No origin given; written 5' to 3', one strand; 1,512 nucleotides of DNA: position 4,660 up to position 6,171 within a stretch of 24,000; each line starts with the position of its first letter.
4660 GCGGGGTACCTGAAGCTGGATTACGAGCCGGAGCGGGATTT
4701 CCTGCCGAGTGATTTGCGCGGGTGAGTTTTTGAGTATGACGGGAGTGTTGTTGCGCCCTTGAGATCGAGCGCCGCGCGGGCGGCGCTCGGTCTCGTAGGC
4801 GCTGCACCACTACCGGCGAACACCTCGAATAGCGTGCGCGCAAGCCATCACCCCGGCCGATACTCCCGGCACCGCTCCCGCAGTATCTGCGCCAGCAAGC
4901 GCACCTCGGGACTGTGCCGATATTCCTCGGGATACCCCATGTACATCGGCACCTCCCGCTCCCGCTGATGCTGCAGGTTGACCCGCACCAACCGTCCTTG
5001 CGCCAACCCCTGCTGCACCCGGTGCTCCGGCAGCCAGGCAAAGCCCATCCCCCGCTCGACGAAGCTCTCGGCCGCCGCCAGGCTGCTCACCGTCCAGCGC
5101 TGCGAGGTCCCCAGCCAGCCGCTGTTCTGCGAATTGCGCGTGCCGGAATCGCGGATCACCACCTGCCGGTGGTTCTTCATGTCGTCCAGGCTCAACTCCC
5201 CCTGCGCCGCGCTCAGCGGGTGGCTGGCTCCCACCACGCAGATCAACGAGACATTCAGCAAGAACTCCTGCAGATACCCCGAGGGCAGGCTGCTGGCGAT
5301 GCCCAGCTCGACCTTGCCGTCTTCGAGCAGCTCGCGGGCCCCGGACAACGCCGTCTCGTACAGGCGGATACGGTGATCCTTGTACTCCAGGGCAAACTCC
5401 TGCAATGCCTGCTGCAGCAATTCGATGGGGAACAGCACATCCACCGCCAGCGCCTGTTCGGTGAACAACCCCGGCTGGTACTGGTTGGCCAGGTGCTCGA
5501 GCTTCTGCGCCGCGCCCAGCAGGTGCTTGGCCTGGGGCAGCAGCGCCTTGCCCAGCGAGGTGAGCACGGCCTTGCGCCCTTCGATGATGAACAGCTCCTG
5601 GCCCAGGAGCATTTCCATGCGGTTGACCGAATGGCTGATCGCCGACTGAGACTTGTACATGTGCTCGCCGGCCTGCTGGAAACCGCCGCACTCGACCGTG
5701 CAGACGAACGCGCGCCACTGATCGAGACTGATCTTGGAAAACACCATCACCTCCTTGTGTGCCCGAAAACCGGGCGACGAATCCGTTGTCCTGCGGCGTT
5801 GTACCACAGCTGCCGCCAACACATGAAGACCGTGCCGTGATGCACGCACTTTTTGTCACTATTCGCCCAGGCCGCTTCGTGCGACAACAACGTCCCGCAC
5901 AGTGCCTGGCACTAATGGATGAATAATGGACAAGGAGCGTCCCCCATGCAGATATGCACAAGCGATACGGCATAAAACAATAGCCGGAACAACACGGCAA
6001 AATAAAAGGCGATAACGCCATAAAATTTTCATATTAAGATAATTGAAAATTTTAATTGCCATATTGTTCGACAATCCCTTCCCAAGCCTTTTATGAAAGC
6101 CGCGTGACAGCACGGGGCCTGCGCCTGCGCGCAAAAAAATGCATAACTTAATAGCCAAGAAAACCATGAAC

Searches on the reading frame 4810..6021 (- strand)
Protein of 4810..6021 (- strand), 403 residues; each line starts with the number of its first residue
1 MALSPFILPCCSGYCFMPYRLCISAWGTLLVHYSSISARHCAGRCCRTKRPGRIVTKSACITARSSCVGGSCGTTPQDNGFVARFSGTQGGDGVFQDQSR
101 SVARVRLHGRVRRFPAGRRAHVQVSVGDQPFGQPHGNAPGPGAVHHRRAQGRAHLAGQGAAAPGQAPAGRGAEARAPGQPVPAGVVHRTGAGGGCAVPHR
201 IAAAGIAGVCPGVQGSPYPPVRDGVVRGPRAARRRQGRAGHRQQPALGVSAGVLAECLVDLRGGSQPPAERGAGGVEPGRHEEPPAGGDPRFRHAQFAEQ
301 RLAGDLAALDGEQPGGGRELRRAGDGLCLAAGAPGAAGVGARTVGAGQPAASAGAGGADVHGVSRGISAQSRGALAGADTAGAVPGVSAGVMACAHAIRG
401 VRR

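Call 56: search_protein_families(library=pfam, proteins=[window:4810-6021:-], max_evalue=0.00001)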
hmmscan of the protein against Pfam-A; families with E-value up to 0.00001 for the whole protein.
window:4810-6021:- (403 aa): 0 families

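Call 71: search_protein_families(library=pfam, proteins=[window:4848-5849:-], max_evalue=0.1)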
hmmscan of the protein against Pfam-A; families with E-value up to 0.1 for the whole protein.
window:4848-5849:- (333 aa): 2 families
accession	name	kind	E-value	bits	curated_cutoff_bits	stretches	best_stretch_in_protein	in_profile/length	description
PF03466.25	LysR_substrate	-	4e-28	98.7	28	1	135-327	11-208/209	LysR substrate binding domain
PF00126.33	HTH_1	-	7.8e-15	55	26.6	1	42-100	1-59/60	Bacterial regulatory helix-turn-helix protein, lysR family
